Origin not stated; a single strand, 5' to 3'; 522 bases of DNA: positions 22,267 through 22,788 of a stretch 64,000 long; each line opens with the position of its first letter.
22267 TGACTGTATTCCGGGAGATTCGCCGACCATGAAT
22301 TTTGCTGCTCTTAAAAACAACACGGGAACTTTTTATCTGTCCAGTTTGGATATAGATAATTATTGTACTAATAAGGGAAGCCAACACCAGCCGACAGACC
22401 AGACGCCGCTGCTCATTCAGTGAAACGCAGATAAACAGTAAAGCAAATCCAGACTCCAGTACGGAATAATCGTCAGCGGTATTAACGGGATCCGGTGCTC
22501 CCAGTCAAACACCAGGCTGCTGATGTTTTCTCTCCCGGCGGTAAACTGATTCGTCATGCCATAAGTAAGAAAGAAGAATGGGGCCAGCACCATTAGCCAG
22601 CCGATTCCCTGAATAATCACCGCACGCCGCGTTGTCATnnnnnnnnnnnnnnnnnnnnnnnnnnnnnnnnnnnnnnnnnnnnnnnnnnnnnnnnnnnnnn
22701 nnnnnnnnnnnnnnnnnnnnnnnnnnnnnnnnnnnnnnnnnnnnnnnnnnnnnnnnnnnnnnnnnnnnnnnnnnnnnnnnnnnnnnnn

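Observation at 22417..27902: Plasmid-borne phospholipid-metabolism-like operon with adjacent EamA transporter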

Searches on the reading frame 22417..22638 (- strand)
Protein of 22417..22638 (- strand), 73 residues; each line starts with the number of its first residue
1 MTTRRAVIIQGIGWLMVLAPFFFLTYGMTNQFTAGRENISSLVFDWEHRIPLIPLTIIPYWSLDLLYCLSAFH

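Call 5: search_protein_families(proteins=[window:22417-22638:-], library=ncbifam, max_evalue=0.01)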
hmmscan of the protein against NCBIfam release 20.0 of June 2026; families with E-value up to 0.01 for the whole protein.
window:22417-22638:- (73 aa): 0 families
